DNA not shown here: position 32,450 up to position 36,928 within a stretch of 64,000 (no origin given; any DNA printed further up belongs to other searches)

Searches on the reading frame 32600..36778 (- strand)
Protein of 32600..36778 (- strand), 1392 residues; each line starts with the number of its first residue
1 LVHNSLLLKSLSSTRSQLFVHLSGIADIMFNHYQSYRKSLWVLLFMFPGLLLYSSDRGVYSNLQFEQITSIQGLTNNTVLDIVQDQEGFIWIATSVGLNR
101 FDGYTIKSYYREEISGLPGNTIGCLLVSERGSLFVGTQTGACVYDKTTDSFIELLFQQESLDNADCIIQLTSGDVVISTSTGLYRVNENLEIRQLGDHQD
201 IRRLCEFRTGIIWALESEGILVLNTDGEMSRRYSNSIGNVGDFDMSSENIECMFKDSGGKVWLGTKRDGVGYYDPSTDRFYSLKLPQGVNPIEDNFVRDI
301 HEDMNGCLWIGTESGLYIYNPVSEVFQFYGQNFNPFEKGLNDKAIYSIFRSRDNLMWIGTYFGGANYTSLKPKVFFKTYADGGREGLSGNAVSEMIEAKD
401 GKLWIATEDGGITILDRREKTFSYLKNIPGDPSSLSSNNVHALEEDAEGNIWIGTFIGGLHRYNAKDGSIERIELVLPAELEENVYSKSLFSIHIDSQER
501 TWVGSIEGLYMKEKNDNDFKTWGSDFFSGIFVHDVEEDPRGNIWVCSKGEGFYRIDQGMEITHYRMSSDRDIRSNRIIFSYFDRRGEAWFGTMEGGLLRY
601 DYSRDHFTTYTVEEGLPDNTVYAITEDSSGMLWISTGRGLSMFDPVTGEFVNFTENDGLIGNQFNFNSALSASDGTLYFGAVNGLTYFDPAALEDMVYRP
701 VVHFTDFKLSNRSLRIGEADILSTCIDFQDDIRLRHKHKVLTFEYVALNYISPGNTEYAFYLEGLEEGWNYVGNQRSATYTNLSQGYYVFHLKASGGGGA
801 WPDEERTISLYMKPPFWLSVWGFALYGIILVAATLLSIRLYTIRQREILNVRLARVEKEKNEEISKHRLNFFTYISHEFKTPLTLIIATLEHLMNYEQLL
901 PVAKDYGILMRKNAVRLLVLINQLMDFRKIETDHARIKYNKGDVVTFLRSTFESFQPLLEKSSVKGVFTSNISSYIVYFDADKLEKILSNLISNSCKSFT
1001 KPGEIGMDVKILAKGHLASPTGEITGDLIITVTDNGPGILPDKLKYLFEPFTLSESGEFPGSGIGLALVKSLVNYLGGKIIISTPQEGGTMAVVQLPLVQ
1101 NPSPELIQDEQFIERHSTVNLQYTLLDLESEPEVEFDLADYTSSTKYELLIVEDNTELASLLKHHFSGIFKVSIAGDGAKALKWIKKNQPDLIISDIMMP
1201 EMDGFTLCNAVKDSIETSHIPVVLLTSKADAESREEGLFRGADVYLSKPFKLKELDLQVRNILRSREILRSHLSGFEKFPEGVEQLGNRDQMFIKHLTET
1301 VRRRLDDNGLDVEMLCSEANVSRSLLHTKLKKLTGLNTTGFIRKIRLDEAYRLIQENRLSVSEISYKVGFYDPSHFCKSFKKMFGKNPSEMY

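Call 6: search_protein_families(library=pfam, proteins=[window:32600-36778:-], max_evalue=0.00001)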
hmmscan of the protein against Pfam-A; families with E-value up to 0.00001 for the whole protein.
window:32600-36778:- (1392 aa): 9 families
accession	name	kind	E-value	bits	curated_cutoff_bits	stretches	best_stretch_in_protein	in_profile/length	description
PF07494.17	Reg_prop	-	2.2e-48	156.4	20.4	0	434-455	1-22/24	Two component regulator propeller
PF00072.30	Response_reg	-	4.8e-23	81.9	30.2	1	1150-1257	2-108/111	Response regulator receiver domain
PF02518.31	HATPase_c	-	2.2e-21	76.8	26.4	1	980-1099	2-110/111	Histidine kinase-, DNA gyrase B-, and HSP90-like ATPase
PF12833.13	HTH_18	-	4.5e-18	65.7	33.6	1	1315-1390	1-76/80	Helix-turn-helix domain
PF07495.19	Y_Y_Y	-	1.3e-13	51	26.6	1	749-810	1-62/65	Y_Y_Y domain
PF00512.31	HisKA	-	1.1e-10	41.9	26.9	1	868-932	2-65/66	His Kinase A (phospho-acceptor) domain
PF08450.18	SGL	-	2.2e-10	41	26.3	0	395-461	46-109/246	SMP-30/Gluconolactonase/LRE-like region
PF00165.29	HTH_AraC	-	3.3e-10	40.3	26.6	0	1356-1390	7-39/42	Bacterial regulatory helix-turn-helix proteins, AraC family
PF16819.11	DUF5074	-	1.6e-07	31.1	27.2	0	387-475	141-223/353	Domain of unknown function (DUF5074)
